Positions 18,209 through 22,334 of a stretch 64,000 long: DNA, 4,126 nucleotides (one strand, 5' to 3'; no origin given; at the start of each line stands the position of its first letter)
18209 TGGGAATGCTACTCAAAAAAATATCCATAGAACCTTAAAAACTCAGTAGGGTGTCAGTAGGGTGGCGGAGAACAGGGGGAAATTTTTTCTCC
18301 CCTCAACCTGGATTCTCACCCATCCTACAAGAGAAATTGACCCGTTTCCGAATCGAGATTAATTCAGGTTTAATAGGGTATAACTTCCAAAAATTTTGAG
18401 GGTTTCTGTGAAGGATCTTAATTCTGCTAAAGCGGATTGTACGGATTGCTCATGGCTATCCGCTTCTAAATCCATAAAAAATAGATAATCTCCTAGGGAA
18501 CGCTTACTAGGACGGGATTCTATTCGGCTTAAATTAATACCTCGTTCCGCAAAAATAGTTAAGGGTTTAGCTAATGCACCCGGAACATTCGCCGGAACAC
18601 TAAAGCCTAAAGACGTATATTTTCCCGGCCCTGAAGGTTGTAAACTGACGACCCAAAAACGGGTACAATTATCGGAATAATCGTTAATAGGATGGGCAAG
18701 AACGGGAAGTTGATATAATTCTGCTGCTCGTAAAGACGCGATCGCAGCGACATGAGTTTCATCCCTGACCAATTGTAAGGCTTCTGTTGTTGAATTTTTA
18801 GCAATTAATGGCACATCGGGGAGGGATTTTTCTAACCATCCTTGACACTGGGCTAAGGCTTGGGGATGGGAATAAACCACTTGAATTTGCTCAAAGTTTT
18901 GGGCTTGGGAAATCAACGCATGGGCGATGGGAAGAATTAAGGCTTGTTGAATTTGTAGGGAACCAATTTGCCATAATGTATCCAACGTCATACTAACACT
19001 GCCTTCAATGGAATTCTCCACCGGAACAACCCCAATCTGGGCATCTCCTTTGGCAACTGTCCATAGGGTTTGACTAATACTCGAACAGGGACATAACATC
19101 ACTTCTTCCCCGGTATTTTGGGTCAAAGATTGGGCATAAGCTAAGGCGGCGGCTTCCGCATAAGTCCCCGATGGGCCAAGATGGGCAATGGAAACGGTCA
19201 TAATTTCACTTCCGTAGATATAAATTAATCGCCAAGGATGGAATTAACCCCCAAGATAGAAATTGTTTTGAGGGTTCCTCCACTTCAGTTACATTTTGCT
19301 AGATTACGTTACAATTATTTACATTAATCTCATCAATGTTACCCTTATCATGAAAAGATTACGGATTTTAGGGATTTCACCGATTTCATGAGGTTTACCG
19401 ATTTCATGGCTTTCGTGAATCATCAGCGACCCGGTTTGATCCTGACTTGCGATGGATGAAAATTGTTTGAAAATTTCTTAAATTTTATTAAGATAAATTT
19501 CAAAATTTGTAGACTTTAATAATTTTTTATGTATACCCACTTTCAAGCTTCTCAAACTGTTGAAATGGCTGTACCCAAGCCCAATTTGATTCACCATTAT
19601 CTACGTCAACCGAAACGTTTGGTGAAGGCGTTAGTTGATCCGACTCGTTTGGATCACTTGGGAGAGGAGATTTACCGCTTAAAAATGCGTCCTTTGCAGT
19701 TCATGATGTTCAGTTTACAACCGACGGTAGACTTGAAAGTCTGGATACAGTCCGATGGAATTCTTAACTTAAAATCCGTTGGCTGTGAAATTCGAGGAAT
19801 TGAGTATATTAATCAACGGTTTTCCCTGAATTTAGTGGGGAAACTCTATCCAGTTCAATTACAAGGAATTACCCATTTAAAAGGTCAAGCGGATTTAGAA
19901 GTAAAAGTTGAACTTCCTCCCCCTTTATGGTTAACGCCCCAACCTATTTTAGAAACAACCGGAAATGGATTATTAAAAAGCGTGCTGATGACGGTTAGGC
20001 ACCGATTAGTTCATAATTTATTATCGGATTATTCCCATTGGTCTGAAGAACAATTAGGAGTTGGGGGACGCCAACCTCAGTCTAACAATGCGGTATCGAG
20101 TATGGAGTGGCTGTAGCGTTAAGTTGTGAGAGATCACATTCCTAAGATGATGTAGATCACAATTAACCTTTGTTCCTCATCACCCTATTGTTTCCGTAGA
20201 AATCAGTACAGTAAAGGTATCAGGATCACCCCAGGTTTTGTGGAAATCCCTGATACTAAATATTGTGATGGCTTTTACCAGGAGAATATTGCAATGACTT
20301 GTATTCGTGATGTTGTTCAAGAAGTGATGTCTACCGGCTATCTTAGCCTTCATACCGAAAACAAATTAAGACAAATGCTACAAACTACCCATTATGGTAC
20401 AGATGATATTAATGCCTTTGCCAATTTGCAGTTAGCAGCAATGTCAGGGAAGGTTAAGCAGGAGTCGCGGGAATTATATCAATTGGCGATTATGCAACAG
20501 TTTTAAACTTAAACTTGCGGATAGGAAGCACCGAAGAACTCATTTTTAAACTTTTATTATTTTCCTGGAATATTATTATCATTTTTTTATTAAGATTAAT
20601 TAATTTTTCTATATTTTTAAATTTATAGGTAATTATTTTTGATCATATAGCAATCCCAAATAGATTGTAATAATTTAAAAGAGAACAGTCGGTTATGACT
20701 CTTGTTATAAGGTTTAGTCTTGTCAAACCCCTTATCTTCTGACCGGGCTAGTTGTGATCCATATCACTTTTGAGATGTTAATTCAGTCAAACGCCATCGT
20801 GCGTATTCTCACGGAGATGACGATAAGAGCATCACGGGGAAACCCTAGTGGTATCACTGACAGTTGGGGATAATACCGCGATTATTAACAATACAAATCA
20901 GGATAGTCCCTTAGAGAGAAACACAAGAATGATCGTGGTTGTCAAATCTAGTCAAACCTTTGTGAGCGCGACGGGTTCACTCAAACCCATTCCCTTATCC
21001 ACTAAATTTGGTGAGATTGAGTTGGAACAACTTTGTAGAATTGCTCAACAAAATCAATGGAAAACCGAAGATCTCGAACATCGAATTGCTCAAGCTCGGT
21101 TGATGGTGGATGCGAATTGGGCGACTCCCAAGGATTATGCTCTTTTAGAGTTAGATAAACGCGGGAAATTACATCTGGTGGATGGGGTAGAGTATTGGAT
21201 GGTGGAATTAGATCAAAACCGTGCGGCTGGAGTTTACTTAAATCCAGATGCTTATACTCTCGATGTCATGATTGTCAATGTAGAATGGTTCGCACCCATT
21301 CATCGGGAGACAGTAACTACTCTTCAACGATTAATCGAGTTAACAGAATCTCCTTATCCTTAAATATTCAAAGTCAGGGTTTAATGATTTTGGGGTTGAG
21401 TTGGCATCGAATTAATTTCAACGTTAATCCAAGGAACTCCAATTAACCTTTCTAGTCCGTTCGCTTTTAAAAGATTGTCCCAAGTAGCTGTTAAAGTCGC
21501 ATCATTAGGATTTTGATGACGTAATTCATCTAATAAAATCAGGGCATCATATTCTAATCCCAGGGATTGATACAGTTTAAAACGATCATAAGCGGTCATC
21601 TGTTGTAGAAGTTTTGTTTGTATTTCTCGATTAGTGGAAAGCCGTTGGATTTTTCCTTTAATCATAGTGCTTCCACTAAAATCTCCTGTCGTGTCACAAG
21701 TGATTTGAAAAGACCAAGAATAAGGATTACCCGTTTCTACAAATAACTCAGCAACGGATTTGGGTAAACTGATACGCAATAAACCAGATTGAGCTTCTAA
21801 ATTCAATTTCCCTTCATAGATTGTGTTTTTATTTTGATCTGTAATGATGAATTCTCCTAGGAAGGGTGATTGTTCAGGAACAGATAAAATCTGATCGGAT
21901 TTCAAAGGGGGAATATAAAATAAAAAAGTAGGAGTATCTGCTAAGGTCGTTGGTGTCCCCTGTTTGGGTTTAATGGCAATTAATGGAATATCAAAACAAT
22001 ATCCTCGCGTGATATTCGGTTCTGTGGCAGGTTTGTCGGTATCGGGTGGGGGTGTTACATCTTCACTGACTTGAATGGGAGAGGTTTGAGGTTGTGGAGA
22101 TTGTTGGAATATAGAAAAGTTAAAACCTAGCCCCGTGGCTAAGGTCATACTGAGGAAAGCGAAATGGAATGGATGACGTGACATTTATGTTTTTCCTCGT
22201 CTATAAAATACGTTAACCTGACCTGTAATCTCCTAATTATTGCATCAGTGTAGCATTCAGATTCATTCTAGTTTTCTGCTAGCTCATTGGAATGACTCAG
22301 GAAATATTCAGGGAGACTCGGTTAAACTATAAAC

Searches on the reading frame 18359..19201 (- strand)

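Call 63: search_protein_families(library=pfam, proteins=[window:18359-19201:-])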
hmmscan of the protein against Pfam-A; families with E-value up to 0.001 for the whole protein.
window:18359-19201:- (280 aa): 2 families
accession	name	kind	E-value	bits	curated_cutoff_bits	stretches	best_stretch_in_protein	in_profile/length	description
PF00800.23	PDT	-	4e-57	193.4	25.2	1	5-187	1-178/181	Prephenate dehydratase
PF01842.31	ACT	-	9.1e-13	48.2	27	1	196-261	1-64/66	ACT domain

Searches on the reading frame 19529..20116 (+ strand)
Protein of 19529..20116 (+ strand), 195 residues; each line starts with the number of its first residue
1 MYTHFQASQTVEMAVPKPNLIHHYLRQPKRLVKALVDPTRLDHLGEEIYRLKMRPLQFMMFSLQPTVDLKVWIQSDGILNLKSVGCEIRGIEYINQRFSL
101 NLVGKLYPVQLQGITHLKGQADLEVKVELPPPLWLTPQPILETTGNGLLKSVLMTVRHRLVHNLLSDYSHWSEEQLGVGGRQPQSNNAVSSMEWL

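Call 63: search_protein_families(library=pfam, proteins=[window:19529-20116:+])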
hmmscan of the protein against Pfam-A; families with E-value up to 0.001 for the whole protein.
window:19529-20116:+ (195 aa): 1 family
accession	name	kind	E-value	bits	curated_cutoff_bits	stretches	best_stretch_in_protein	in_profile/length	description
PF09366.15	DUF1997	-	4.9e-56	189.6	27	1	21-171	2-152/153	Protein of unknown function (DUF1997)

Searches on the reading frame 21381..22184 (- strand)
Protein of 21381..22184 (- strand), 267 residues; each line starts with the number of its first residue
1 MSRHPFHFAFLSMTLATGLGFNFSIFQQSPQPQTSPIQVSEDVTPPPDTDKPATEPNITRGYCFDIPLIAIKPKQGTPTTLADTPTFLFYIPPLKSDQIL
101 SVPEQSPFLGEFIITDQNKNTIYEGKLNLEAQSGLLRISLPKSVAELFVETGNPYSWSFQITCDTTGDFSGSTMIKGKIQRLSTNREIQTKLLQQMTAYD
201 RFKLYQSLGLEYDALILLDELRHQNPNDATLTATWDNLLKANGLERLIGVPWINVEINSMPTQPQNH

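Call 4: search_protein_families(library=pfam, proteins=[window:21381-22184:-])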
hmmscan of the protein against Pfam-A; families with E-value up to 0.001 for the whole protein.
window:21381-22184:- (267 aa): 1 family
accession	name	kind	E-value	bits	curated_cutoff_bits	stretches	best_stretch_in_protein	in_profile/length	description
PF06051.17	DUF928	-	1.5e-37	129.6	26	1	65-247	14-179/184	Domain of Unknown Function (DUF928)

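Call 5: search_protein_families(library=ncbifam, proteins=[window:21381-22184:-])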
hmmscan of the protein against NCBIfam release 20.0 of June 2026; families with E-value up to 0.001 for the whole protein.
window:21381-22184:- (267 aa): 0 families
